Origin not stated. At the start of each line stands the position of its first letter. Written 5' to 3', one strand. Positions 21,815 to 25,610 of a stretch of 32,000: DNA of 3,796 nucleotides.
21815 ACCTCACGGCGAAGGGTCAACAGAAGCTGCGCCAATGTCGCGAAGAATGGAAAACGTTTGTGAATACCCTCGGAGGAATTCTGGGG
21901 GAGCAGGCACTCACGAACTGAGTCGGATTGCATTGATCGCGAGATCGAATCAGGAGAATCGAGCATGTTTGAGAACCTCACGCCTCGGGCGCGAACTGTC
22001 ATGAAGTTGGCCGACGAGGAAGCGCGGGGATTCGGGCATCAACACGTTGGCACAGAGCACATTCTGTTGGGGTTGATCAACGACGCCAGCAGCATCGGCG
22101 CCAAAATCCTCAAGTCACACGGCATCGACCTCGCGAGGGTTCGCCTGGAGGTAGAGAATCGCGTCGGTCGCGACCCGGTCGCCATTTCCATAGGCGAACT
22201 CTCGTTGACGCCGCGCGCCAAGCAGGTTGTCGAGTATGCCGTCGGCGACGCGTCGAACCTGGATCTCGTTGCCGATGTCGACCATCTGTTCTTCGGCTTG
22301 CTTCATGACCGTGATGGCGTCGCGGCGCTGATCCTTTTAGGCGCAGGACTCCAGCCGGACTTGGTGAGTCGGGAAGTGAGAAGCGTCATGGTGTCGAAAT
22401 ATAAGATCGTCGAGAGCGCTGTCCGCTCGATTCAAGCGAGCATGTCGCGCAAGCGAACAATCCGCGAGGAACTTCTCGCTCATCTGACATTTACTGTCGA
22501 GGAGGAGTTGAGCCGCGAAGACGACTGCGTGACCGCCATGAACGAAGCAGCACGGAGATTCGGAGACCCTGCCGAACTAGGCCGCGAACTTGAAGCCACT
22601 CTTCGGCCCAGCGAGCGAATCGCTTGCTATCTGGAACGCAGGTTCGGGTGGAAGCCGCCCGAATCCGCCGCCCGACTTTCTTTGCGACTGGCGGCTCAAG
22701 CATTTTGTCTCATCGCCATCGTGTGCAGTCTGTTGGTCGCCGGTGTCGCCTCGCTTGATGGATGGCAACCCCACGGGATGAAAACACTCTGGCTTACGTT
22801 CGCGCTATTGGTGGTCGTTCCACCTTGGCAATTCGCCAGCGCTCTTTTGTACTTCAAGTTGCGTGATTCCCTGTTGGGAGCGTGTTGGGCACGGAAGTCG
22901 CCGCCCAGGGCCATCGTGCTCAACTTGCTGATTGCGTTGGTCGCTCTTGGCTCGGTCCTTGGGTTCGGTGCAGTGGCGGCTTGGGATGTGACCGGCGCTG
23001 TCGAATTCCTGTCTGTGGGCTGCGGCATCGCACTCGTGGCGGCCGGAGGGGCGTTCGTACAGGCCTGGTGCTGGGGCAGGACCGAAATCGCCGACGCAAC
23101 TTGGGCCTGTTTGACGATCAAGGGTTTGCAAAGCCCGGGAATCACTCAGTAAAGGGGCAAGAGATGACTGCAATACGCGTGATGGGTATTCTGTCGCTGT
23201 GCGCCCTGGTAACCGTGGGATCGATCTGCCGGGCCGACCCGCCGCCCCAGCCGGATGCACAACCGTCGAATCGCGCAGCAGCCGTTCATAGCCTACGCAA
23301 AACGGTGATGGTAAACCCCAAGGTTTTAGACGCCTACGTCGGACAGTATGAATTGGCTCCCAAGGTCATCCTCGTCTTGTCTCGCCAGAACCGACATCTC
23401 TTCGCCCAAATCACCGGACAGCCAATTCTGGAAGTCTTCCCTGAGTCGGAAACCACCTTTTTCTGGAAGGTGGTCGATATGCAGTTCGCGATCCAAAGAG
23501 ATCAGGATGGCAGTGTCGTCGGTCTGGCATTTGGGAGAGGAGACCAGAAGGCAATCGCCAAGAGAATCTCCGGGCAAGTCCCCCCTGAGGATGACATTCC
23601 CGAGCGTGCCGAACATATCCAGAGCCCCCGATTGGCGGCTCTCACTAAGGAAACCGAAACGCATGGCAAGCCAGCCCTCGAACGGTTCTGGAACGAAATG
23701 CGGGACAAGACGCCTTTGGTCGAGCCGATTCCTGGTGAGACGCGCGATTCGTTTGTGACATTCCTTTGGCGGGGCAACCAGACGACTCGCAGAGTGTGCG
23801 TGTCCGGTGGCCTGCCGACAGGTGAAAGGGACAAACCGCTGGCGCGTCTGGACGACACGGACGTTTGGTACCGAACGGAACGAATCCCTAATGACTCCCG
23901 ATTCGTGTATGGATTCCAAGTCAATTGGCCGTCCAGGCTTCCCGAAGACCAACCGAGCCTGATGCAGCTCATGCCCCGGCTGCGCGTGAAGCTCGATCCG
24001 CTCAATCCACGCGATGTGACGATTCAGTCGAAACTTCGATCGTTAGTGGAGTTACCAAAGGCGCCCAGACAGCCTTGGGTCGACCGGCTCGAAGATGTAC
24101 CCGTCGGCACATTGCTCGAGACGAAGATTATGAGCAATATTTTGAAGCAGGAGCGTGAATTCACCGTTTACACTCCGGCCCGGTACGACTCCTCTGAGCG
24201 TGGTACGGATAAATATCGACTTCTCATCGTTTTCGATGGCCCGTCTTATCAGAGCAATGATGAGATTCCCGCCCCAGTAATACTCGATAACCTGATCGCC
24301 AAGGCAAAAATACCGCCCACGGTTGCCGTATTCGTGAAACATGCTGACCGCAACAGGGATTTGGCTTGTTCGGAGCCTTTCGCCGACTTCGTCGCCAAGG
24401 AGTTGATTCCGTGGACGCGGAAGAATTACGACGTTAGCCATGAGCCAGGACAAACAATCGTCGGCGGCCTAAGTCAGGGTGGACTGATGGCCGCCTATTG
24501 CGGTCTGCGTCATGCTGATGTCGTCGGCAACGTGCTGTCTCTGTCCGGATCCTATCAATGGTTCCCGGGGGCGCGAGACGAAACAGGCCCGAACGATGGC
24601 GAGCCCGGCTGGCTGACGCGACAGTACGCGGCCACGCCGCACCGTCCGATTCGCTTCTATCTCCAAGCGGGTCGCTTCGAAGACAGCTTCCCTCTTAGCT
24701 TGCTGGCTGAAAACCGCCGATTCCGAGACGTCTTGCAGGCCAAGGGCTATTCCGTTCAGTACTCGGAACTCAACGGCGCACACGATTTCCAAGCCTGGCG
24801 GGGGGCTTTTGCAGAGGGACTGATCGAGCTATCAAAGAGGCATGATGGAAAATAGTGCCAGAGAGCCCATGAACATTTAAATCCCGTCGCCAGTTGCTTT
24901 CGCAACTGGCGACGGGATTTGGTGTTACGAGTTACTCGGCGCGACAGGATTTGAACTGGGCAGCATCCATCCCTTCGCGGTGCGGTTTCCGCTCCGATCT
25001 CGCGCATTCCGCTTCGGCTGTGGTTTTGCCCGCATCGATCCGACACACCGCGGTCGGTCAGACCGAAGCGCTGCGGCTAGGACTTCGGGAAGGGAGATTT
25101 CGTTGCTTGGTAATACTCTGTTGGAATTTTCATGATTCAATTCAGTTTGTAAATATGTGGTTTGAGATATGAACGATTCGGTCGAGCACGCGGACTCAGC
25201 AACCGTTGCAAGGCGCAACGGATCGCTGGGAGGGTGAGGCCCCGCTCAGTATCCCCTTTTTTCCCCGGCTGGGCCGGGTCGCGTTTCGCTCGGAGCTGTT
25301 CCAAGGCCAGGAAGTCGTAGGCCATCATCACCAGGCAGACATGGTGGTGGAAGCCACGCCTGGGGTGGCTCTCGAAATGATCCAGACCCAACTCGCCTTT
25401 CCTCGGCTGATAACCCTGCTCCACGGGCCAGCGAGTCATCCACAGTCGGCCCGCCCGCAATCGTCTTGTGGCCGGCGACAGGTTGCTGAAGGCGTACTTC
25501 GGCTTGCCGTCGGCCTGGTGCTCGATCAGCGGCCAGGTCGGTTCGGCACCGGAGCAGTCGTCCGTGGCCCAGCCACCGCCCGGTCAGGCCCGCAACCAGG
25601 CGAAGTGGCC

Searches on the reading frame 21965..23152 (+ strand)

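Call 89: search_protein_families(library=pfam, proteins=[window:21965-23152:+], max_evalue=0.001)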
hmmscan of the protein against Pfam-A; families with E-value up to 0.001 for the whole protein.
window:21965-23152:+ (395 aa): 1 family
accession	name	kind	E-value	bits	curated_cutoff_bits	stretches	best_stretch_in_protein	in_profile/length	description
PF02861.25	Clp_N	-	3.2e-22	78.9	20.7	1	16-67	1-52/53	Clp amino terminal domain, pathogenicity island component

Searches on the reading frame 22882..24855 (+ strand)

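Call 89: search_protein_families(library=pfam, proteins=[window:22882-24855:+], max_evalue=0.001)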
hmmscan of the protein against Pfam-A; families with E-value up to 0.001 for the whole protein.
window:22882-24855:+ (657 aa): 3 families
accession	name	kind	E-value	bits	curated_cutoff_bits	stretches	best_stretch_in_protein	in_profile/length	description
PF00756.26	Esterase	-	2.1e-22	80.6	22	1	418-649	1-250/251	Putative esterase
PF11806.14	Enterochelin_N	-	7.5e-16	59.4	27.1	1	292-399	2-119/120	Enterochelin esterase, N-terminal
PF11954.13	DUF3471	-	1.2e-08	35.7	29.3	1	139-216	2-87/103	Domain of unknown function (DUF3471)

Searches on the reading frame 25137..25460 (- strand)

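Call 6: search_protein_families(library=ncbifam, proteins=[window:25137-25460:-], max_evalue=1)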
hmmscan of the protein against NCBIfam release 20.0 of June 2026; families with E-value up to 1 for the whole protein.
window:25137-25460:- (107 aa): 5 families
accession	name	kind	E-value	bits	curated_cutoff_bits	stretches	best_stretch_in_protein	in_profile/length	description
NF033540.2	transpos_IS701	equivalog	3.9e-14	52.7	150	1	5-54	313-362/363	IS701 family transposase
NF049925.1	transpos_IS4_4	equivalog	0.0041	15.9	250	1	5-61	320-376/449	IS4 family transposase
NF033592.1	transpos_IS4_1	equivalog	0.029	13.5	115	1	6-49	283-326/332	IS4 family transposase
NF049999.1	transpos_IS701_3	equivalog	0.035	13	170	1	7-64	313-370/412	IS701 family transposase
NF049921.1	transpos_IS701_2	equivalog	0.096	12.1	250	1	8-57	244-293/318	IS701 family transposase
